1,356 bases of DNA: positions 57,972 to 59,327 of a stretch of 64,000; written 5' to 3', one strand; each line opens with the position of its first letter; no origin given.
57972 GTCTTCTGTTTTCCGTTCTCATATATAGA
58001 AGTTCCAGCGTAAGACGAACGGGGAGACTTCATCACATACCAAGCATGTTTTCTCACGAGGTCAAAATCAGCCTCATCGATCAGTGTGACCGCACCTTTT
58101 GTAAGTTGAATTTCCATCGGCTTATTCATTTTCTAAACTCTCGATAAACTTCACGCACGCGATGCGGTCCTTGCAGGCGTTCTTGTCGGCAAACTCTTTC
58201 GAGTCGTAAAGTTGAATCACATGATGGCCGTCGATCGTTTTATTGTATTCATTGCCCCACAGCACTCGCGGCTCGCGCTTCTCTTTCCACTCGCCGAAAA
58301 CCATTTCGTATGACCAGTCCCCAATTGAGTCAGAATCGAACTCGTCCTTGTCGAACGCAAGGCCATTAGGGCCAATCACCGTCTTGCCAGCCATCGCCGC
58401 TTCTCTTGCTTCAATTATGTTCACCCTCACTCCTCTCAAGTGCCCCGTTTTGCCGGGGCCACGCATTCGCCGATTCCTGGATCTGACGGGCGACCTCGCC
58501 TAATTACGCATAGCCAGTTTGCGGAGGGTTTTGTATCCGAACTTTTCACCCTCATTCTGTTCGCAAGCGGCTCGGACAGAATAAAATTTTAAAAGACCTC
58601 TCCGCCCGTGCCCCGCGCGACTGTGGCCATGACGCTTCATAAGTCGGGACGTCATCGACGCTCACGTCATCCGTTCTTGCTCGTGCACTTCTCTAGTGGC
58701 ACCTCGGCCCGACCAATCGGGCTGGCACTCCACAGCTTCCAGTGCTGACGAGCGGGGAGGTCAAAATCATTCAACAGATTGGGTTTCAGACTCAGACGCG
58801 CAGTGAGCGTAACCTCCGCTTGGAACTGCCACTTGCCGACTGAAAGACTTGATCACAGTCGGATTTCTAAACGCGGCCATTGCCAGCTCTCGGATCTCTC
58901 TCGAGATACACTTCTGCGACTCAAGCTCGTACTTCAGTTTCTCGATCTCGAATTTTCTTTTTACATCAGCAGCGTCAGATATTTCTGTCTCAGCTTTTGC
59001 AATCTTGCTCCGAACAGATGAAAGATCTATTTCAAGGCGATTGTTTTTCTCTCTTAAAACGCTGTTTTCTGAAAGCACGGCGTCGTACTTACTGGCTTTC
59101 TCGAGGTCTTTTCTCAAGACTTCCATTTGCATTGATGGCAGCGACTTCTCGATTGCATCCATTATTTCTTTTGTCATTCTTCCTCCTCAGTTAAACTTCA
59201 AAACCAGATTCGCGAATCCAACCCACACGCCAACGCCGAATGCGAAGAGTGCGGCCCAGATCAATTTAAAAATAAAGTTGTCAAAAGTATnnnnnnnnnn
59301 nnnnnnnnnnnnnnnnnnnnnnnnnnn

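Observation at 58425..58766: A 340-bp coding gap in an otherwise gapless operon holds a 168-nt nested-hairpin element with TGACG repeats and an AT-rich flank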

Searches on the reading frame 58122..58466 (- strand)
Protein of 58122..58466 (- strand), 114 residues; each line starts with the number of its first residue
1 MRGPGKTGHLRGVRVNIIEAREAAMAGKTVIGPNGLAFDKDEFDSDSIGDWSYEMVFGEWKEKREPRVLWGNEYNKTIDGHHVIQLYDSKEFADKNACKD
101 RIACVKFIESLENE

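Call 13: search_protein_families(library=pfam, proteins=[window:58122-58466:-], max_evalue=0.01)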
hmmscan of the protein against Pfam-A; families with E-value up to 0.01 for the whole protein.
window:58122-58466:- (114 aa): 0 families

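Call 14: search_protein_families(library=phrogs, proteins=[window:58122-58466:-], max_evalue=0.01)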
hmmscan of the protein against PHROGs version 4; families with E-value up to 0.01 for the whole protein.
window:58122-58466:- (114 aa): 0 families

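Call 16: find_related_loci(query=window:58122-58397:-, collection=viral_contigs, flank=4000)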
Query window:58122-58397:- (91 aa) in viral_contigs; peptide patterns used: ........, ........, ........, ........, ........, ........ (x = any residue, [..] = any of these).
24 stretches matched a pattern; 1 encode a relative of the query (tblastn E <= 1e-3); 1 distinct loci.
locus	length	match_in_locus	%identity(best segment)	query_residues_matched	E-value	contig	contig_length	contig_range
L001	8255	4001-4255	57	1-91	3e-28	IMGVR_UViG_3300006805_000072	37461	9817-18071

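Call 37: find_homologous_proteins(query=window:58122-58424:-, max_evalue=0.001)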
Query window:58122-58424:- (100 aa): 33 proteins with E <= 0.001 among 36 candidates.
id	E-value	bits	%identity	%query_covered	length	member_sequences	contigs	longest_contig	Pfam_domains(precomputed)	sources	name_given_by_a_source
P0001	1.7e-62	226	100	100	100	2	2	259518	-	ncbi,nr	ncbi:MAG: hypothetical protein IPJ84_19240 [Bdellovibrionales bacterium]|nr:hypothetical protein [Bd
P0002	2.0e-40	155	76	100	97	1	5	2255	-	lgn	-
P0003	3.9e-38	148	70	98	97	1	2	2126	-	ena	-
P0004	2.1e-36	142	70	100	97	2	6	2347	-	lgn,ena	-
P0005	4.1e-35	138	68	98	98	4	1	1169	-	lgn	-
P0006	1.1e-26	111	60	100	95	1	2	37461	-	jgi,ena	-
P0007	7.5e-25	105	60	98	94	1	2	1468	-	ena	-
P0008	1.7e-20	91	56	100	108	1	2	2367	-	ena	-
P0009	2.3e-16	78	55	77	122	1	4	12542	-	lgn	-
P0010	5.5e-16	77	69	55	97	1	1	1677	-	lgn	-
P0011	7.2e-15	73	54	98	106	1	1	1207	-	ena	-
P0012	7.5e-15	73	48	92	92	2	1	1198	-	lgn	-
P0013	3.9e-14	71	57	65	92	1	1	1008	-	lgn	-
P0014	9.8e-14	69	62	60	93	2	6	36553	-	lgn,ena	-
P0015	3.9e-13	67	57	65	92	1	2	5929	-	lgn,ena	-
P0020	9.4e-10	56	52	74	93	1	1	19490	-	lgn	-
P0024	7.0e-9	54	59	55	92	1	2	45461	-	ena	-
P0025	9.4e-9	53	60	55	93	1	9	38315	-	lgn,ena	-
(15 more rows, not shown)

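Call 38: find_encoding_contigs(protein=P0002, flank=3000, max_places=5)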
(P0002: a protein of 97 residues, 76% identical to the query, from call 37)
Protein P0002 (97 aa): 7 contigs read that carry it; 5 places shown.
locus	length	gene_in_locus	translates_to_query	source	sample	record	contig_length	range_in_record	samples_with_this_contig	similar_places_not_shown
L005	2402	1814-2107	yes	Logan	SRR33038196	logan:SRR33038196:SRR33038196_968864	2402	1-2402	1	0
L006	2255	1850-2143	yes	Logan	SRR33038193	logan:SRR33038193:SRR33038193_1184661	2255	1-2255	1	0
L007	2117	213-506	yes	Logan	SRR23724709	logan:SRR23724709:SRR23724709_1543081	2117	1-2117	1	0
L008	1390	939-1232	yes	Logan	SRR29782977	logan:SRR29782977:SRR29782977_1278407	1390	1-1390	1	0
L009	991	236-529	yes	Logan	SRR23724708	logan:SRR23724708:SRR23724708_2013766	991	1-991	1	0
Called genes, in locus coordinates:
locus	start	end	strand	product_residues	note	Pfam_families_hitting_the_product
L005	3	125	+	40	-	?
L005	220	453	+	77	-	-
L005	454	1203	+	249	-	PF01145:Band_7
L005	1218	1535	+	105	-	-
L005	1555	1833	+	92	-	-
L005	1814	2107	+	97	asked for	-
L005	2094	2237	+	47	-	-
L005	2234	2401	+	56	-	?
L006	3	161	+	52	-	?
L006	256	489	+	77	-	-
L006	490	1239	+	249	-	PF01145:Band_7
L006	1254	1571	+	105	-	-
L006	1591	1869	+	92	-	-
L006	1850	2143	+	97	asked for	-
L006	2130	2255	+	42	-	?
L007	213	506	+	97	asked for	-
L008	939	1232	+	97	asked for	-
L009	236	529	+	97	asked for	-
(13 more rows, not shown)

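Call 39: find_encoding_contigs(protein=P0004, flank=3000, max_places=6)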
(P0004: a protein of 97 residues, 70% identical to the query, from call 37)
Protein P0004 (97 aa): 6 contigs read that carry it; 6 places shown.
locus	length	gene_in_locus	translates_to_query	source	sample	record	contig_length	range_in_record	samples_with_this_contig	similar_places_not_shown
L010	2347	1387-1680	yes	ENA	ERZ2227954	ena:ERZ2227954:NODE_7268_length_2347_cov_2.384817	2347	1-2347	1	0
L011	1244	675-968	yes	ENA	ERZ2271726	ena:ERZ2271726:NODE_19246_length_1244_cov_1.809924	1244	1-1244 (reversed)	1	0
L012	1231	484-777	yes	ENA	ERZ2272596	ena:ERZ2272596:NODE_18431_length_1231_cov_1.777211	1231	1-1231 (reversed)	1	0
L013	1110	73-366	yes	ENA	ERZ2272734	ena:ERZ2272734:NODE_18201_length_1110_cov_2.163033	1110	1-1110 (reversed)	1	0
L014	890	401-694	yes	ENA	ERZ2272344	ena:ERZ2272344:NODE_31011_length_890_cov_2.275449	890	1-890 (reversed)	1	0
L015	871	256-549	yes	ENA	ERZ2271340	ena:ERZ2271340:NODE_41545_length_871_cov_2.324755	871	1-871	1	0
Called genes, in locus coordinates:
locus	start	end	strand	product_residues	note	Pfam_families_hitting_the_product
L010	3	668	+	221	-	?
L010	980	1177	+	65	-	-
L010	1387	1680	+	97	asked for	-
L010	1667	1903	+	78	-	-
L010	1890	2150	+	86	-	-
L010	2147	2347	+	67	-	?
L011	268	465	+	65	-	-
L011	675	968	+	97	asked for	-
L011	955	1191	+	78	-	-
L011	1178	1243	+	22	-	?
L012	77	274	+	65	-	-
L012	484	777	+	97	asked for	-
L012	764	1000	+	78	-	-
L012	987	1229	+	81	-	?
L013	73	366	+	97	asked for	-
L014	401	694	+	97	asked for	-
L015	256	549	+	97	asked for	-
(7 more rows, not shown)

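Call 40: find_encoding_contigs(protein=P0009, flank=4000, max_places=4)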
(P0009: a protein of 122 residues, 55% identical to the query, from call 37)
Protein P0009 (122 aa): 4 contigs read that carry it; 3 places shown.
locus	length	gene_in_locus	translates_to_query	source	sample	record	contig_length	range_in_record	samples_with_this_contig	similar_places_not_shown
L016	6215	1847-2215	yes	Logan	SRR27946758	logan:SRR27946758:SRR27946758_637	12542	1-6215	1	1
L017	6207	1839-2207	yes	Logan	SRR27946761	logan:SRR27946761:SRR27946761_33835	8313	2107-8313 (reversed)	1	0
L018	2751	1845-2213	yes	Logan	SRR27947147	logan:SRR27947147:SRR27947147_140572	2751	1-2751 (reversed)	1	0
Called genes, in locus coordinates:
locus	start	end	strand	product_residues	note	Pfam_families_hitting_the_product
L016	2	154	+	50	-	?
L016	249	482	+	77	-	-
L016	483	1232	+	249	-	PF01145:Band_7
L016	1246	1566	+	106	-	-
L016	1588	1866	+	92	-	-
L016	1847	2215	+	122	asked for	-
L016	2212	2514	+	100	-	-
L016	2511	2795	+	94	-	-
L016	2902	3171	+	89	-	-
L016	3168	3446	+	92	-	-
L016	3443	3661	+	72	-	-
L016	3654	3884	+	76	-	-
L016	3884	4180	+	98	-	-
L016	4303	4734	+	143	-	-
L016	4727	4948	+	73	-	-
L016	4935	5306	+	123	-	-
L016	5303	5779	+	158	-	-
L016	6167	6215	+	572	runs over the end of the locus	PF19263:DUF5906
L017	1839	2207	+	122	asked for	-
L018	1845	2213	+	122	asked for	-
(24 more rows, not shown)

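Call 44: find_encoding_contigs(protein=P0008, flank=4000, max_places=4)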
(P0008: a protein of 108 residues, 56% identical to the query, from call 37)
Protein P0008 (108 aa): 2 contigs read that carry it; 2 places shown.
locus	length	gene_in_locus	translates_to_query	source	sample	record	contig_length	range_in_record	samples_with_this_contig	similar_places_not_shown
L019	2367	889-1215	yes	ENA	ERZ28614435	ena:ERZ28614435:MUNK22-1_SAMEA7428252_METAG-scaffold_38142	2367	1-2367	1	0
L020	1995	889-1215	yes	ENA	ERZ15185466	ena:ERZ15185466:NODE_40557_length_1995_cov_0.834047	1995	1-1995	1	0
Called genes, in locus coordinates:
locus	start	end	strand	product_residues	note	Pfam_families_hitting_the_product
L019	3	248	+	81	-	?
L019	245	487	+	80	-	-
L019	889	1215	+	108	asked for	-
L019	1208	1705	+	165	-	PF13392:HNH_3, PF00847:AP2 (weak)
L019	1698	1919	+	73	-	-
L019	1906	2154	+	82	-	-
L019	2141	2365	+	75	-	?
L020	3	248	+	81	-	?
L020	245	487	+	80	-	-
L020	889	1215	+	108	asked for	-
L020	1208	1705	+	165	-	PF13392:HNH_3, PF00847:AP2 (weak)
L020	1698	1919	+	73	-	-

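Call 45: find_encoding_contigs(protein=P0011, flank=4000, max_places=4)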
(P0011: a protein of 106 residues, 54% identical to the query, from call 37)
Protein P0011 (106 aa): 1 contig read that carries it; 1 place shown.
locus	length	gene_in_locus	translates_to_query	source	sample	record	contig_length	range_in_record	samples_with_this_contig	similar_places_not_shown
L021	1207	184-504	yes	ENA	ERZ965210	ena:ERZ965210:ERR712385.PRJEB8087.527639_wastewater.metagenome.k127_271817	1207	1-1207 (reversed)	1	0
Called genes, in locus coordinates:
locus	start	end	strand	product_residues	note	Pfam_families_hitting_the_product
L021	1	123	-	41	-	?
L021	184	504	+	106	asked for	-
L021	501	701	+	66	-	-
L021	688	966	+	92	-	-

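Call 46: find_encoding_contigs(protein=P0014, flank=5000, max_places=6)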
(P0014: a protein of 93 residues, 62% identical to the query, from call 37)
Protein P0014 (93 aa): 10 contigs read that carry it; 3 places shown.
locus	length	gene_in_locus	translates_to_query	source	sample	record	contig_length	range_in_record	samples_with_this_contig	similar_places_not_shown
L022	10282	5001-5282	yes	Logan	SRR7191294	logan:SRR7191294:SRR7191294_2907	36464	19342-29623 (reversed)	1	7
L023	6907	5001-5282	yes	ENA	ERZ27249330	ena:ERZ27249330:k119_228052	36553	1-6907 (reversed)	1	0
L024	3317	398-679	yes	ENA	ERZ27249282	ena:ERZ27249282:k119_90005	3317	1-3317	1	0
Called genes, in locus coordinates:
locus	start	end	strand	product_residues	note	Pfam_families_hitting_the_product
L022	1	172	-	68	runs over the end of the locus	-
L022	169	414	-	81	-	-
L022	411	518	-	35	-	-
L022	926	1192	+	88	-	-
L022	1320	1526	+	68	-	-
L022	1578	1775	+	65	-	-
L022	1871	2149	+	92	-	PF13443:HTH_26 (weak), PF01381:HTH_3 (weak)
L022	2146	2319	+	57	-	-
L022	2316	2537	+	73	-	-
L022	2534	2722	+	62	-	-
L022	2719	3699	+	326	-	-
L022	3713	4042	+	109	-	-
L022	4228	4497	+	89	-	-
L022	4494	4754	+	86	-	-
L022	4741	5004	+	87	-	-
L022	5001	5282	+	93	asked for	-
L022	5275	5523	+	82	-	-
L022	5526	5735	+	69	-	-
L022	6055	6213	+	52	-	-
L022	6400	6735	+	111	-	PF26211:Phage_phiTE_072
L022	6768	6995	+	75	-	-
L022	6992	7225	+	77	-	-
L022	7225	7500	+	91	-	-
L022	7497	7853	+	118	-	-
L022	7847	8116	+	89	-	-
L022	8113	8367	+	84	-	-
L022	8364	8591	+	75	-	-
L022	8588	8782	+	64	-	-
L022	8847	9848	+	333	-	PF13479:AAA_24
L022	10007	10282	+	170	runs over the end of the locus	PF05708:Peptidase_C92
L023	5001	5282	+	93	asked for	-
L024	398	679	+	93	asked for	-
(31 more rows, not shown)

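Call 47: find_encoding_contigs(protein=P0024, flank=5000, max_places=4)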
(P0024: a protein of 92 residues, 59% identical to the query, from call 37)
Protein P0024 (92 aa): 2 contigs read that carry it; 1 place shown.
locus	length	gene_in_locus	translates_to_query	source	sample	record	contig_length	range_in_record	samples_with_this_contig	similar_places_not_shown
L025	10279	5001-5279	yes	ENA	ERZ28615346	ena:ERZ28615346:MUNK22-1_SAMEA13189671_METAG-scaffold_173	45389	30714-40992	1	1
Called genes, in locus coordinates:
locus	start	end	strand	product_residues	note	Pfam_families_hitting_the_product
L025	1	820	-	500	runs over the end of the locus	PF05133:SPP1_portal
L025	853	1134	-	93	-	PF01381:HTH_3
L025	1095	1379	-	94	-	-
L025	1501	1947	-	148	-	PF06667:PspB (weak)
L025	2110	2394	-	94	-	-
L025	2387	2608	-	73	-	-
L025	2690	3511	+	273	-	-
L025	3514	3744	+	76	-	-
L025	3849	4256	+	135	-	PF24729:Acb2_Tad1_hairpin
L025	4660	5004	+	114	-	-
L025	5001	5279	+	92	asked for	-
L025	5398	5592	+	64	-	-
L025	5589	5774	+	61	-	-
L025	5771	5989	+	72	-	-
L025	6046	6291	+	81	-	PF26092:T4_Y16D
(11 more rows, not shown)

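Call 52: find_encoding_contigs(protein=P0025, flank=5000, max_places=6)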
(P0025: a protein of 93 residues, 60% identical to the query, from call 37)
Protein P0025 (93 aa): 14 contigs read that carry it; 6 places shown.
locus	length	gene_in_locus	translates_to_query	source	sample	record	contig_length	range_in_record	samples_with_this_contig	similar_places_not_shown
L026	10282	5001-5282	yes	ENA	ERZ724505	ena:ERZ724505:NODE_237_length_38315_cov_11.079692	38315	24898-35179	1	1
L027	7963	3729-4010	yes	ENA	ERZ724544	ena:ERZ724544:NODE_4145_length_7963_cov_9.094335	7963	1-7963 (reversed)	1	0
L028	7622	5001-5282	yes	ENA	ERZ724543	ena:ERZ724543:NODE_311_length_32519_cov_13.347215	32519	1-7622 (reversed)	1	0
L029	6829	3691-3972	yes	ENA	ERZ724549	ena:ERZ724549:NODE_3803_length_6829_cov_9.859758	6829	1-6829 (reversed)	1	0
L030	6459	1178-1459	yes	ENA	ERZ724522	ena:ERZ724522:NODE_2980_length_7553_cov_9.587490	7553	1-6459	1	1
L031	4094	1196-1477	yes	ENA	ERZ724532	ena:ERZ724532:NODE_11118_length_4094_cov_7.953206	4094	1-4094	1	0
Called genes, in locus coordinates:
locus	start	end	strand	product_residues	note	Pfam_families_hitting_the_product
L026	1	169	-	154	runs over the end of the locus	-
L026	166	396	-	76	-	-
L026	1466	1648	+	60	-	-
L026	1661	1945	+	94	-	PF13443:HTH_26, PF01381:HTH_3 (weak)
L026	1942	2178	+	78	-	-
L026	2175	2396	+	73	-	-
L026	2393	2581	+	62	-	-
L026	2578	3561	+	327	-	-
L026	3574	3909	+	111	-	-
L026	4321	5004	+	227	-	-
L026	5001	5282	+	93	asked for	-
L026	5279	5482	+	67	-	-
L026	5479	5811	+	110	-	PF13935:Ead_Ea22 (weak)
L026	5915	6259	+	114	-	-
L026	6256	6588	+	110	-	-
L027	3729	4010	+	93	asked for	-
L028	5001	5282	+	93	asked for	-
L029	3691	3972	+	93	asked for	-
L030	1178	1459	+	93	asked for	-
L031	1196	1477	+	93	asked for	-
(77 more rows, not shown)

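Call 53: find_encoding_contigs(protein=P0020, flank=5000, max_places=3)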
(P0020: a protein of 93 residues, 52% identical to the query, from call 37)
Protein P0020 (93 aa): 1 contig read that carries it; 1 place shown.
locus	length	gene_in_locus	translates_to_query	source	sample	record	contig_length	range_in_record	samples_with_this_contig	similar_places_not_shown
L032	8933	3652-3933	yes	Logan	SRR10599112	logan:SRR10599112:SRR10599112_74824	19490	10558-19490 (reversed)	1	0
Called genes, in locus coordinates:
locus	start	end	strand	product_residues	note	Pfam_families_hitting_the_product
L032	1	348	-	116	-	?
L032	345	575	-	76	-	-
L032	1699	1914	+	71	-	-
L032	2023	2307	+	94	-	PF13443:HTH_26, PF01381:HTH_3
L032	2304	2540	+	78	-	-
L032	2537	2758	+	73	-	-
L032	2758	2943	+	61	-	-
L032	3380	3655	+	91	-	-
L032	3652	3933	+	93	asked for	-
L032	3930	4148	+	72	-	-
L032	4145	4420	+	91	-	-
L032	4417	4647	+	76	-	-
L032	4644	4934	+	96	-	-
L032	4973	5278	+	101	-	-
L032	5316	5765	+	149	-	PF24746:DUF7694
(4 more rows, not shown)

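Call 54: find_encoding_contigs(protein=P0007, flank=3000, max_places=3)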
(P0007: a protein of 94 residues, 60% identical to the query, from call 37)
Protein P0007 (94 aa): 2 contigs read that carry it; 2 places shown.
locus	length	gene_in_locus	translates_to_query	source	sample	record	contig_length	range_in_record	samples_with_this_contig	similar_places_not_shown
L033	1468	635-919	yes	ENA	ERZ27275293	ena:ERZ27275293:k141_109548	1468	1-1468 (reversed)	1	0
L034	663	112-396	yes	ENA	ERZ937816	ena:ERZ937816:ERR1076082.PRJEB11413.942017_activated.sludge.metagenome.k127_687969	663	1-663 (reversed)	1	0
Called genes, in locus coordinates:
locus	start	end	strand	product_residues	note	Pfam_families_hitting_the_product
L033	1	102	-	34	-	?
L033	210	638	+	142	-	PF05869:Dam (weak)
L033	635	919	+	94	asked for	-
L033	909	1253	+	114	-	-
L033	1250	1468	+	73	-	?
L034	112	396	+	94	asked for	-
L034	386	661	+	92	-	?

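Call 83: find_encoding_contigs(protein=P0001, flank=6000, max_places=6)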
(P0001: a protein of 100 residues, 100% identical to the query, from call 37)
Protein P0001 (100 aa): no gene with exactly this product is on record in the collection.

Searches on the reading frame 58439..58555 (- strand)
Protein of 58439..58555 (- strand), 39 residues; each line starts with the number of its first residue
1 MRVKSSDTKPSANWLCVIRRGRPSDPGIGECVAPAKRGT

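Call 82: list_cluster_members(proteins=[window:58439-58555:-, window:58503-58655:-, window:58555-58665:-, window:58670-58774:-, window:58440-58589:+, window:58608-58745:+, window:58125-58466:-, window:58770-59177:-])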
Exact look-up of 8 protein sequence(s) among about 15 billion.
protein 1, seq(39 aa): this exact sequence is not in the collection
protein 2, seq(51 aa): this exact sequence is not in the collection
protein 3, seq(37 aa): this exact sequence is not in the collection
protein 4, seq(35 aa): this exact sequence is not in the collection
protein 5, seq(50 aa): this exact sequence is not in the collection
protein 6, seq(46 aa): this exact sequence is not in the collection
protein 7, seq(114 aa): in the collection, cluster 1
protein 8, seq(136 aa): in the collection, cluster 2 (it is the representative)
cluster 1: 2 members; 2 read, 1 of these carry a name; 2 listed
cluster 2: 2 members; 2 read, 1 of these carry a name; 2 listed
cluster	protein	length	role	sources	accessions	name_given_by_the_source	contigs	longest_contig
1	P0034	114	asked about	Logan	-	-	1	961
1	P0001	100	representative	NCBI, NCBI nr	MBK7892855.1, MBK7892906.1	MAG: hypothetical protein IPJ84_19240 [Bdellovibrionales bacterium] | hypothetical protein [Bdellovibrionales bacterium]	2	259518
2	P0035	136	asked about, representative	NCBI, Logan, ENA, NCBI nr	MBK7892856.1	MAG: hypothetical protein IPJ84_18990 [Bdellovibrionales bacterium] | hypothetical protein [Bdellovibrionales bacterium]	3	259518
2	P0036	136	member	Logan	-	-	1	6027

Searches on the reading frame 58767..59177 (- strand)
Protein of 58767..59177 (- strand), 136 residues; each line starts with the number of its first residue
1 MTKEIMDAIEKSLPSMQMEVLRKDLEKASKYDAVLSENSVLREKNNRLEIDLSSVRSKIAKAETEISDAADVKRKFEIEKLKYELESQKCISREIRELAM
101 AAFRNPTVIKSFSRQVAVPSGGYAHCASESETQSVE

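Call 13: search_protein_families(library=pfam, proteins=[window:58767-59177:-], max_evalue=0.01)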
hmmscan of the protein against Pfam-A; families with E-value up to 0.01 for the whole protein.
window:58767-59177:- (136 aa): 1 family
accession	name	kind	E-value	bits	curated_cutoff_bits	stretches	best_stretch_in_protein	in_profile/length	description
PF25541.1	TBCA_PH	-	0.00022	21.4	27.8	1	17-91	41-114/139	PH domain-containing proteins, TBCA domain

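Call 14: search_protein_families(library=phrogs, proteins=[window:58767-59177:-], max_evalue=0.01)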
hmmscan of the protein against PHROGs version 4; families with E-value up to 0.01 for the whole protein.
window:58767-59177:- (136 aa): 1 family
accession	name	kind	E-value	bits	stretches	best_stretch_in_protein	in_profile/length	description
phrog_20590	-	other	0.0049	17.4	1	28-94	32-97/242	peptidase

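Call 15: find_related_loci(query=window:58767-59177:-, collection=viral_contigs, flank=4000)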
Query window:58767-59177:- (136 aa) in viral_contigs; peptide patterns used: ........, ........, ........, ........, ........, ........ (x = any residue, [..] = any of these).
25 stretches matched a pattern, but none encodes a relative of the query by tblastn (E <= 1e-3).

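Call 84: find_encoding_contigs(protein=window:58767-59177:-, flank=5000, max_places=6)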
Protein window:58767-59177:- (136 aa): 4 contigs read that carry it; 4 places shown.
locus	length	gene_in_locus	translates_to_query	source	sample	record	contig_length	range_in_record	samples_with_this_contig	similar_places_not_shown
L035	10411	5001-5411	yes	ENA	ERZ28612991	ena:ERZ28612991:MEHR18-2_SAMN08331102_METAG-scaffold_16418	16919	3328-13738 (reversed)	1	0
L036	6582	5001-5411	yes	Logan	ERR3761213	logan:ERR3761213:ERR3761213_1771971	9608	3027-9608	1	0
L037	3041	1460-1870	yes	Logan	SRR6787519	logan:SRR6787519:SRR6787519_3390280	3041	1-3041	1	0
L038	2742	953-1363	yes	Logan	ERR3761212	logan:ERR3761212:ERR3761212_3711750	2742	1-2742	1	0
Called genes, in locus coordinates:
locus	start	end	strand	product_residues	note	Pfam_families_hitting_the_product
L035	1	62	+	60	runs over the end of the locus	-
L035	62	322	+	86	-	-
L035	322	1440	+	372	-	PF00589:Phage_integrase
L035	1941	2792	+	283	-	-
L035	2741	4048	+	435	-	PF13481:AAA_25, PF03796:DnaB_C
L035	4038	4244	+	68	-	-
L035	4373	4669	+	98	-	PF05866:RusA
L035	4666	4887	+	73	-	-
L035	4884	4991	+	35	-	-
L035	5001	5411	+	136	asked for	-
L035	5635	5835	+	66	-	-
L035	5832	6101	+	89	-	-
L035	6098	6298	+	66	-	-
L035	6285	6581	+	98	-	-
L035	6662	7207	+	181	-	-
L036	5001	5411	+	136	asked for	-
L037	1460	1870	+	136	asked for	-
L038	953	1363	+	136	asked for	-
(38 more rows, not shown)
